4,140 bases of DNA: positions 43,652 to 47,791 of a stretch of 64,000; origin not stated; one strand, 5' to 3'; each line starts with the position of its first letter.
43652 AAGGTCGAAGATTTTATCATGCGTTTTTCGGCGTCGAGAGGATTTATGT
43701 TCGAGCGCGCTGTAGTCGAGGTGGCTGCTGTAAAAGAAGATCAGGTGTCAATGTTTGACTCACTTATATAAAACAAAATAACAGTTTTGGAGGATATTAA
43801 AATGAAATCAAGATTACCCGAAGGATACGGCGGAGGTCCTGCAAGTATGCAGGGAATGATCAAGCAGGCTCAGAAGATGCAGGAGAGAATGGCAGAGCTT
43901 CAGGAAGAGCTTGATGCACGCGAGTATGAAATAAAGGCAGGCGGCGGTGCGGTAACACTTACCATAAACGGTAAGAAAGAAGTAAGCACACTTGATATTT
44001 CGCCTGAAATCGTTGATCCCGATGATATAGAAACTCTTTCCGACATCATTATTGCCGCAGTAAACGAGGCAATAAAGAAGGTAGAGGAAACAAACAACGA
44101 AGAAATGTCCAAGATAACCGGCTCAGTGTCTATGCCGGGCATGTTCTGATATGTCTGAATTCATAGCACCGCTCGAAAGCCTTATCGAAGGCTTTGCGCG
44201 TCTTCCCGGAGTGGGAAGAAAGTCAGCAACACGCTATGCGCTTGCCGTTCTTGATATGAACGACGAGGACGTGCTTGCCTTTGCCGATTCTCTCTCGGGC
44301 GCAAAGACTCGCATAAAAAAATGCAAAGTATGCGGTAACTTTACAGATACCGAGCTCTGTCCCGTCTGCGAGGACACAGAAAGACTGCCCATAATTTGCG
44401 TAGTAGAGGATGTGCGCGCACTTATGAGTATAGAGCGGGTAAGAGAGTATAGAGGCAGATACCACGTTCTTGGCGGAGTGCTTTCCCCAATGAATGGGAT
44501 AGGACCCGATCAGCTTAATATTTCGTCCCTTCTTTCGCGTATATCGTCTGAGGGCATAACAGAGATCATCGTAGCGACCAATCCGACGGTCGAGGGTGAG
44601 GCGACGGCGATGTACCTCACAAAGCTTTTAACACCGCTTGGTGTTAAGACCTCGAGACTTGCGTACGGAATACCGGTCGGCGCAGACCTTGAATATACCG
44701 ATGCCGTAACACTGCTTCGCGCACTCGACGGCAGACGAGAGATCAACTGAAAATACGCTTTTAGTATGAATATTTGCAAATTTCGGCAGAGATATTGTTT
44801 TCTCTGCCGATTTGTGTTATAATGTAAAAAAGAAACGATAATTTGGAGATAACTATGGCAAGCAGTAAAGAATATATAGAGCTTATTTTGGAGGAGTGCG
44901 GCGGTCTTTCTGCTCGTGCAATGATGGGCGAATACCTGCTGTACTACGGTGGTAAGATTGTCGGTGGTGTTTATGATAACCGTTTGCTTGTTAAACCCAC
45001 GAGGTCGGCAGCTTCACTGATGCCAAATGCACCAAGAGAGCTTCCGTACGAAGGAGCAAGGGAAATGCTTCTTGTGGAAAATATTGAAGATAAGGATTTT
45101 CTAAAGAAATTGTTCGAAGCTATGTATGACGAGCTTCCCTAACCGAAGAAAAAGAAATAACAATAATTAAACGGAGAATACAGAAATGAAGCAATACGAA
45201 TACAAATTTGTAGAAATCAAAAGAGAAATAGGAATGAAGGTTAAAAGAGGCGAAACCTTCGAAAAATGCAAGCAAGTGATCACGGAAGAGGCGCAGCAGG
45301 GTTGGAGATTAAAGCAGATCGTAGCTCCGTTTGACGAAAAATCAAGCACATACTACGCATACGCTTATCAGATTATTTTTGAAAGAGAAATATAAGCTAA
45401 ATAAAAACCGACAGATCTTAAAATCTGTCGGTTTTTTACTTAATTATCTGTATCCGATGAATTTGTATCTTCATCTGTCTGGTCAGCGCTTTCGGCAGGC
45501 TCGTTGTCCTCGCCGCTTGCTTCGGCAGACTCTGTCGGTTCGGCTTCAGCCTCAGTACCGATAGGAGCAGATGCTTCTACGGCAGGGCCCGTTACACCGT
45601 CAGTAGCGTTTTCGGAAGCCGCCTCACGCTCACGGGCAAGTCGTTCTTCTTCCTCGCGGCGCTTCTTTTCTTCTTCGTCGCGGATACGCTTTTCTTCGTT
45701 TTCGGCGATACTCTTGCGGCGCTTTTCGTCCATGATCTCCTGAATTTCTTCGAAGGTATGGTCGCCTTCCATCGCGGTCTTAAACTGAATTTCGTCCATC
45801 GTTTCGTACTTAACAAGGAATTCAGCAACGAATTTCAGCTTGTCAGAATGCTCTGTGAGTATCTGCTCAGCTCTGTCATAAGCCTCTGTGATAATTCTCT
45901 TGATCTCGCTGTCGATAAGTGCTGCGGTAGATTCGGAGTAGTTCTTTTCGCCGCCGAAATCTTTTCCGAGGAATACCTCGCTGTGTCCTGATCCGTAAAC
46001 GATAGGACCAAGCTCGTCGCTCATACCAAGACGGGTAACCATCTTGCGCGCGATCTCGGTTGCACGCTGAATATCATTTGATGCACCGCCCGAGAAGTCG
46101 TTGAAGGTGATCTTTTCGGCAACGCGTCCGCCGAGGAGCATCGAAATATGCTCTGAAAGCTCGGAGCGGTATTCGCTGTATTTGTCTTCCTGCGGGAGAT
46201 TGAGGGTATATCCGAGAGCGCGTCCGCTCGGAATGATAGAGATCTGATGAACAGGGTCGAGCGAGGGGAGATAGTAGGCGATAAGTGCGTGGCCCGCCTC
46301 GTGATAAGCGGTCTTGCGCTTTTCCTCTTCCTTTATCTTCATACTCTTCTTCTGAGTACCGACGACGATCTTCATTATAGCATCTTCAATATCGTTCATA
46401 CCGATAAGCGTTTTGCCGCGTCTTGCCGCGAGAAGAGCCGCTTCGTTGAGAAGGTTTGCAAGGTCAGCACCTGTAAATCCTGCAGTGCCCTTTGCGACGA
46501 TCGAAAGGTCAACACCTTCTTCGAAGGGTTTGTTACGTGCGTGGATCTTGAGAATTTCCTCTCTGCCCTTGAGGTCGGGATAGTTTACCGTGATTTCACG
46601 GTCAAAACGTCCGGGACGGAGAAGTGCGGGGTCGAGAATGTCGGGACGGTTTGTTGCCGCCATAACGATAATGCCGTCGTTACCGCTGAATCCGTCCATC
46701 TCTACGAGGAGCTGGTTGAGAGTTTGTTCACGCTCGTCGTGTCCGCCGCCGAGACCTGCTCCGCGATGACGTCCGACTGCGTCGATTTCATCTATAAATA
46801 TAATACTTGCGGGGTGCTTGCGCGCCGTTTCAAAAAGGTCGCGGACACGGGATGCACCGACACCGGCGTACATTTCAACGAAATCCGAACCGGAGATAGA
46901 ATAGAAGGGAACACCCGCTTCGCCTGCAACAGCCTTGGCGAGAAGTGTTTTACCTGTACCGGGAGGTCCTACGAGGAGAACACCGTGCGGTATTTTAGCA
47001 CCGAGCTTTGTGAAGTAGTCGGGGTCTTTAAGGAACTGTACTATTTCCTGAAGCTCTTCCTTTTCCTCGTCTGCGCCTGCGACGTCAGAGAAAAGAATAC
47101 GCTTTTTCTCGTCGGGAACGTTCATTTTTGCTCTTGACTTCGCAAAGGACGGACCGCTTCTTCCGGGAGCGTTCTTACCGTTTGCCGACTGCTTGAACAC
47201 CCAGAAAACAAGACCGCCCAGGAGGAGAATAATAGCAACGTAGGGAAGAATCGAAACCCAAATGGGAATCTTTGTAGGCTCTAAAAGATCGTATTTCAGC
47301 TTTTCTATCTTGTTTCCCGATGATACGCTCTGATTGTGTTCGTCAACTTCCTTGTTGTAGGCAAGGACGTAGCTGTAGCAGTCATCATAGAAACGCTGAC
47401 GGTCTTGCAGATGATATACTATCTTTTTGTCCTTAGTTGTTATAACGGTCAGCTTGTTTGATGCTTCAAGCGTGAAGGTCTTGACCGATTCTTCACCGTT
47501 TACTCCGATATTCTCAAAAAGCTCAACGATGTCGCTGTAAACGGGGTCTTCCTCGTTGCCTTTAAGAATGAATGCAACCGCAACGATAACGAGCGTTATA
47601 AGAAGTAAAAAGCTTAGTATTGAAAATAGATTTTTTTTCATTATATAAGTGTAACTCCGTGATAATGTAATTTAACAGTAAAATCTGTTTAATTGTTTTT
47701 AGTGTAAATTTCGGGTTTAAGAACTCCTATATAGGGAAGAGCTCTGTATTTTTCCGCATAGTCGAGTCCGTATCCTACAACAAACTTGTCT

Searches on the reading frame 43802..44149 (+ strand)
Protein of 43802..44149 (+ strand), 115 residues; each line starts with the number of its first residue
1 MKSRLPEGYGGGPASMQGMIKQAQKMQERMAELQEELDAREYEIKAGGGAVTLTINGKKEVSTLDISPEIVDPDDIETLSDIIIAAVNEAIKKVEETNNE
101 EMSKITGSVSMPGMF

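Call 39: find_encoding_contigs(protein=window:43802-44149:+, flank=4000, max_places=10)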
Protein window:43802-44149:+ (115 aa): 6 contigs read that carry it; 5 places shown.
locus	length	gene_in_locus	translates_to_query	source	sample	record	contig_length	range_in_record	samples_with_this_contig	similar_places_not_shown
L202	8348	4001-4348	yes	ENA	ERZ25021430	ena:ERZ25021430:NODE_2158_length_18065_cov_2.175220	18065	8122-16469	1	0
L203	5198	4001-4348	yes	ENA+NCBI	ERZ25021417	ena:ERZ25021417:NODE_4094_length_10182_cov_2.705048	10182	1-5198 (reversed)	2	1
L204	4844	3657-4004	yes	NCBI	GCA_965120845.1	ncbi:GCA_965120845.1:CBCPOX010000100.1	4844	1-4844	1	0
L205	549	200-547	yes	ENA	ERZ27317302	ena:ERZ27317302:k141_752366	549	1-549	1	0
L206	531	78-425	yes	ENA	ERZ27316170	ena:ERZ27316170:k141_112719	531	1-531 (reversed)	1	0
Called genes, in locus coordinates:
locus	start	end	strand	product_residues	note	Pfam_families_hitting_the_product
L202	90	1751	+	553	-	PF01551:Peptidase_M23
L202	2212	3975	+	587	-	PF05496:RuvB_N (faint), PF13177:DNA_pol3_delta2, PF00004:AAA, PF13401:AAA_22 (weak), PF22608:DNAX_ATPase_lid, PF12169:DNA_pol3_gamma3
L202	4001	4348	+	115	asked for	PF02575:YbaB_DNA_bd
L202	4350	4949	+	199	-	PF21176:RecR_HhH, PF02132:RecR_ZnF, PF01751:Toprim, PF13662:Toprim_4, PF21175:RecR_C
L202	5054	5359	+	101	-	PF04993:TfoX_N (weak)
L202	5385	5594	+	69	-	PF13783:DUF4177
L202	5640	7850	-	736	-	PF00004:AAA, PF17862:AAA_lid_3, PF01434:Peptidase_M41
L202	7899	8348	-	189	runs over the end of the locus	PF00156:Pribosyltran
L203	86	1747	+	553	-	PF01551:Peptidase_M23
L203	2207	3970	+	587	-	PF05496:RuvB_N (faint), PF13177:DNA_pol3_delta2, PF00004:AAA, PF13401:AAA_22 (weak), PF22608:DNAX_ATPase_lid, PF12169:DNA_pol3_gamma3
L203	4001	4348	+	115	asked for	PF02575:YbaB_DNA_bd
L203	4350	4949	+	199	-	PF21176:RecR_HhH, PF02132:RecR_ZnF, PF01751:Toprim, PF13662:Toprim_4, PF21175:RecR_C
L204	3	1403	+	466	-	?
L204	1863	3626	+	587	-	PF05496:RuvB_N (faint), PF13177:DNA_pol3_delta2, PF00004:AAA, PF13401:AAA_22 (weak), PF22608:DNAX_ATPase_lid, PF12169:DNA_pol3_gamma3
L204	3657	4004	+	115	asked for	PF02575:YbaB_DNA_bd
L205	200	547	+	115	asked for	PF02575:YbaB_DNA_bd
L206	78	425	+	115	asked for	PF02575:YbaB_DNA_bd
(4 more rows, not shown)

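Call 91: find_encoding_contigs(protein=window:43802-44149:+, flank=10000, max_places=10)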
Protein window:43802-44149:+ (115 aa): 6 contigs read that carry it; 6 places shown.
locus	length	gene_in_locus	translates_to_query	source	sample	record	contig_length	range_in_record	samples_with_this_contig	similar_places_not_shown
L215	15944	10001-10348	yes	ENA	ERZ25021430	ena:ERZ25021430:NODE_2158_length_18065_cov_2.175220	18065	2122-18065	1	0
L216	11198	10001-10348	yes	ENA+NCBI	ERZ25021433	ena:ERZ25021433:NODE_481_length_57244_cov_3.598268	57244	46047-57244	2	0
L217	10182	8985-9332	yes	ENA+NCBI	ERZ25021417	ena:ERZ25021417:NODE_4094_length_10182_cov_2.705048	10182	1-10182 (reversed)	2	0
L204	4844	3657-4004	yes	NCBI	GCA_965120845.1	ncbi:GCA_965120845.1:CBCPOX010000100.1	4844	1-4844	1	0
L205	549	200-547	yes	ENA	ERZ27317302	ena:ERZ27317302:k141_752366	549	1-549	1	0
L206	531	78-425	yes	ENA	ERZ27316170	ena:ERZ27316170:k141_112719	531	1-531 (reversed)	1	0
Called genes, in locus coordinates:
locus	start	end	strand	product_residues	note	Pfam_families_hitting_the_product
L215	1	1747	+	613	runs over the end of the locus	PF13522:GATase_6, PF13537:GATase_7, PF01380:SIS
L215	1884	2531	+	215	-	PF00027:cNMP_binding, PF13545:HTH_Crp_2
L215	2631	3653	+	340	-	PF04069:OpuAC (weak), PF12974:Phosphonate-bd, PF13379:NMT1_2 (weak), PF09084:NMT1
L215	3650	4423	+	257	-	PF00528:BPD_transp_1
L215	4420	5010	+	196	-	PF02463:SMC_N (faint), PF00005:ABC_tran, PF13304:AAA_21 (faint)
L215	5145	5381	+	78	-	-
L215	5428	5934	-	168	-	-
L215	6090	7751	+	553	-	PF01551:Peptidase_M23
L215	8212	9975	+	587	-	PF05496:RuvB_N (faint), PF13177:DNA_pol3_delta2, PF00004:AAA, PF13401:AAA_22 (weak), PF22608:DNAX_ATPase_lid, PF12169:DNA_pol3_gamma3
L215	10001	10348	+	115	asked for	PF02575:YbaB_DNA_bd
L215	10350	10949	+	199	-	PF21176:RecR_HhH, PF02132:RecR_ZnF, PF01751:Toprim, PF13662:Toprim_4, PF21175:RecR_C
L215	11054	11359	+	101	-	PF04993:TfoX_N (weak)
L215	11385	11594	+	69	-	PF13783:DUF4177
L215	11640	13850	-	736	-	PF00004:AAA, PF17862:AAA_lid_3, PF01434:Peptidase_M41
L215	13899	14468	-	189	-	PF00156:Pribosyltran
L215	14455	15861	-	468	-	PF01171:ATP_bind_3, PF11734:TilS_C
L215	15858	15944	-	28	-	?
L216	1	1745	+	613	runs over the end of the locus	PF13522:GATase_6, PF13537:GATase_7, PF01380:SIS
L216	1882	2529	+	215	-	PF00027:cNMP_binding, PF13545:HTH_Crp_2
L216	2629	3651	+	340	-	PF04069:OpuAC (weak), PF12974:Phosphonate-bd, PF13379:NMT1_2 (weak), PF09084:NMT1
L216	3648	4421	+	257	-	PF00528:BPD_transp_1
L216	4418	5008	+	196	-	PF00005:ABC_tran, PF13304:AAA_21 (faint)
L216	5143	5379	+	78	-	-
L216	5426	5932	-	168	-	-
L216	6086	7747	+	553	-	PF01551:Peptidase_M23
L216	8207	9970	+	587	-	PF05496:RuvB_N (faint), PF13177:DNA_pol3_delta2, PF00004:AAA, PF13401:AAA_22 (weak), PF22608:DNAX_ATPase_lid, PF12169:DNA_pol3_gamma3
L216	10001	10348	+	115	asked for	PF02575:YbaB_DNA_bd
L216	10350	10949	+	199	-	PF21176:RecR_HhH, PF02132:RecR_ZnF, PF01751:Toprim, PF13662:Toprim_4, PF21175:RecR_C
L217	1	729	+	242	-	?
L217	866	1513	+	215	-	PF00027:cNMP_binding, PF13545:HTH_Crp_2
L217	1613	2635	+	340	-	PF04069:OpuAC (weak), PF12974:Phosphonate-bd, PF13379:NMT1_2 (weak), PF09084:NMT1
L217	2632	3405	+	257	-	PF00528:BPD_transp_1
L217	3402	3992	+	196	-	PF00005:ABC_tran, PF13304:AAA_21 (faint)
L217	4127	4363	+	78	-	-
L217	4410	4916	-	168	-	-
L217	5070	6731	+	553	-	PF01551:Peptidase_M23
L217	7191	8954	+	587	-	PF05496:RuvB_N (faint), PF13177:DNA_pol3_delta2, PF00004:AAA, PF13401:AAA_22 (weak), PF22608:DNAX_ATPase_lid, PF12169:DNA_pol3_gamma3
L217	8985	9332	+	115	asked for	PF02575:YbaB_DNA_bd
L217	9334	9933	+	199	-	PF21176:RecR_HhH, PF02132:RecR_ZnF, PF01751:Toprim, PF13662:Toprim_4, PF21175:RecR_C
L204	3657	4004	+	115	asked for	PF02575:YbaB_DNA_bd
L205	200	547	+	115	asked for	PF02575:YbaB_DNA_bd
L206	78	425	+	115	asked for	PF02575:YbaB_DNA_bd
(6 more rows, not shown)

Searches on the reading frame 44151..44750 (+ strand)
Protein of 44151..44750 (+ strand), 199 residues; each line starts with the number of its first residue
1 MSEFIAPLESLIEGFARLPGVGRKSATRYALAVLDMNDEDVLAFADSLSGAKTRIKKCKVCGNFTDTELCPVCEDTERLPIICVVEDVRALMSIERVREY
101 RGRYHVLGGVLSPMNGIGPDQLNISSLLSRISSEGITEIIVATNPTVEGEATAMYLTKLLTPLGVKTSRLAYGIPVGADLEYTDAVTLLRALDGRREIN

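Call 16: search_protein_families(library=pfam, proteins=[window:44151-44750:+], max_evalue=0.01)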
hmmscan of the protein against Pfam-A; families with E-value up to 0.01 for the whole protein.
window:44151-44750:+ (199 aa): 5 families
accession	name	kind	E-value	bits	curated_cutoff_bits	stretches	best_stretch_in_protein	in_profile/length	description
PF13662.12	Toprim_4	-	1.1e-24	86.9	25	1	82-171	3-85/85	Toprim domain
PF21176.3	RecR_HhH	-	1.1e-13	51.2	27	1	8-51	1-44/45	RecR, helix-hairpin-helix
PF21175.2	RecR_C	-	3.2e-11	42.9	22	1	173-196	1-24/24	RecR, C-terminal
PF01751.28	Toprim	-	1e-10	42.1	23.1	1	82-162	2-86/96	Toprim domain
PF02132.21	RecR_ZnF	-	2.5e-09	37.1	22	1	55-75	1-21/21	RecR, Cys4-zinc finger domain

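Call 31: find_encoding_contigs(protein=window:44151-44750:+, flank=10000, max_places=10)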
Protein window:44151-44750:+ (199 aa): 3 contigs read that carry it; 3 places shown.
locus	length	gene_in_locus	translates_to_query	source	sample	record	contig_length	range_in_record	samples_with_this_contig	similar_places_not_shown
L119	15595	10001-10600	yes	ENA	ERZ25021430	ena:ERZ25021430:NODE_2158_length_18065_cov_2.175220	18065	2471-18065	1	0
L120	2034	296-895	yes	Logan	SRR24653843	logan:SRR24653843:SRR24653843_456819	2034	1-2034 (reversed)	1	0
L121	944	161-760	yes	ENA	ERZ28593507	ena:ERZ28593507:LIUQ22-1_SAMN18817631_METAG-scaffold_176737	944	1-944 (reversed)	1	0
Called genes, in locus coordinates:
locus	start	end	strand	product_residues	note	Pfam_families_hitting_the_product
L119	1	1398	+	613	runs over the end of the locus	PF13522:GATase_6, PF13537:GATase_7, PF01380:SIS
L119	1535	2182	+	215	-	PF00027:cNMP_binding, PF13545:HTH_Crp_2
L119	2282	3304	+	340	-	PF04069:OpuAC (weak), PF12974:Phosphonate-bd, PF13379:NMT1_2 (weak), PF09084:NMT1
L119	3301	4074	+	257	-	PF00528:BPD_transp_1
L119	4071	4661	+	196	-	PF02463:SMC_N (faint), PF00005:ABC_tran, PF13304:AAA_21 (faint)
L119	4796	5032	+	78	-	-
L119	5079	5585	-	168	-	-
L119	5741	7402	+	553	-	PF01551:Peptidase_M23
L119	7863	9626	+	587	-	PF05496:RuvB_N (faint), PF13177:DNA_pol3_delta2, PF00004:AAA, PF13401:AAA_22 (weak), PF22608:DNAX_ATPase_lid, PF12169:DNA_pol3_gamma3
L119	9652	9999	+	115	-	PF02575:YbaB_DNA_bd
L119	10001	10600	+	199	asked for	PF21176:RecR_HhH, PF02132:RecR_ZnF, PF01751:Toprim, PF13662:Toprim_4, PF21175:RecR_C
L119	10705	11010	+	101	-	PF04993:TfoX_N (weak)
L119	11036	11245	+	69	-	PF13783:DUF4177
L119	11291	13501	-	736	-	PF00004:AAA, PF17862:AAA_lid_3, PF01434:Peptidase_M41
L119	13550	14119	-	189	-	PF00156:Pribosyltran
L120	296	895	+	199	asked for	PF21176:RecR_HhH, PF02132:RecR_ZnF, PF01751:Toprim, PF13662:Toprim_4, PF21175:RecR_C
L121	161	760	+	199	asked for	PF21176:RecR_HhH, PF02132:RecR_ZnF, PF01751:Toprim, PF13662:Toprim_4, PF21175:RecR_C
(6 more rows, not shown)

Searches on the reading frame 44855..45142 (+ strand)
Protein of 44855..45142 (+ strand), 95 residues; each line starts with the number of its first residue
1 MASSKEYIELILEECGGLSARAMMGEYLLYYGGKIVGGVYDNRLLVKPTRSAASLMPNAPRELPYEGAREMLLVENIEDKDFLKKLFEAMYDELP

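Call 16: search_protein_families(library=pfam, proteins=[window:44855-45142:+], max_evalue=0.01)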
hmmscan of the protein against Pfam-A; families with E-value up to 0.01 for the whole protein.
window:44855-45142:+ (95 aa): 1 family
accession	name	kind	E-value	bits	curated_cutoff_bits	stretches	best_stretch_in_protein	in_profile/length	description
PF04993.18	TfoX_N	-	4.2e-07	30.4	30.1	1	12-69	3-59/91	TfoX N-terminal domain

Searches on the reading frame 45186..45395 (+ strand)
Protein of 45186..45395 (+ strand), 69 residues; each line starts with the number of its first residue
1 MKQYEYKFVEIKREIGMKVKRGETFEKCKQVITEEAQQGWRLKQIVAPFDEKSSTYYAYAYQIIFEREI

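Call 16: search_protein_families(library=pfam, proteins=[window:45186-45395:+], max_evalue=0.01)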
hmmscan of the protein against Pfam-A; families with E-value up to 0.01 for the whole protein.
window:45186-45395:+ (69 aa): 1 family
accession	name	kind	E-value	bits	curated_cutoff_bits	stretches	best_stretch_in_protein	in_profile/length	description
PF13783.11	DUF4177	-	1.4e-18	67.3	25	1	4-68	1-65/65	Domain of unknown function (DUF4177)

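Call 68: find_encoding_contigs(protein=window:45186-45395:+, flank=3000, max_places=10)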
Protein window:45186-45395:+ (69 aa): no gene with exactly this product is on record in the collection.

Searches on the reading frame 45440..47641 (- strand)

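Call 16: search_protein_families(library=pfam, proteins=[window:45440-47641:-], max_evalue=0.01)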
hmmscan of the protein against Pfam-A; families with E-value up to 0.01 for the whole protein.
window:45440-47641:- (733 aa): 14 families
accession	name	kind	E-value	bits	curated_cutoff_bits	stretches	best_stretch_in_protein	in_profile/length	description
PF01434.24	Peptidase_M41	-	2.4e-67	227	29.9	1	435-621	2-189/191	Peptidase family M41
PF00004.35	AAA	-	1.2e-45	155.6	21.2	1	221-353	1-130/131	ATPase family associated with various cellular activities (AAA)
PF17862.7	AAA_lid_3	-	3.1e-14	52.6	27.2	1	377-420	2-45/45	AAA+ lid domain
PF07728.20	AAA_5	-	1.5e-05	25.4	22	1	220-334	1-125/139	AAA domain (dynein-related subfamily)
PF05496.18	RuvB_N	-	3.5e-05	24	27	1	219-289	34-96/159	Holliday junction DNA helicase RuvB P-loop domain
PF07724.20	AAA_2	-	0.00011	22.7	27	0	224-290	9-88/166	AAA domain (Cdc48 subfamily)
PF06068.19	TIP49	-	0.00014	21.6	23.8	1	219-254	51-88/347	TIP49 P-loop domain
PF13191.12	AAA_16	-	0.0013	19.7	32.6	1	211-240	17-46/167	AAA ATPase domain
PF20720.3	nSTAND3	-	0.0015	18.7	27.2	0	220-291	19-77/155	Novel STAND NTPase 3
PF01078.27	Mg_chelatase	-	0.0015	18.4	20.3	1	218-239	22-43/207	Magnesium chelatase, subunit ChlI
PF20436.4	LonB_AAA-LID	-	0.0017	18.8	22.4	1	392-422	29-59/65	Archaeal LonB, AAA+ ATPase LID domain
PF13401.12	AAA_22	-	0.0019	19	27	0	221-247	8-37/130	AAA domain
PF24389.1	ORC-CDC6-like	-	0.0037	16.5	27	0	198-237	14-51/571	ORC-CDC6-like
PF13671.12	AAA_33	-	0.0041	17.8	27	0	221-266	2-45/143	AAA domain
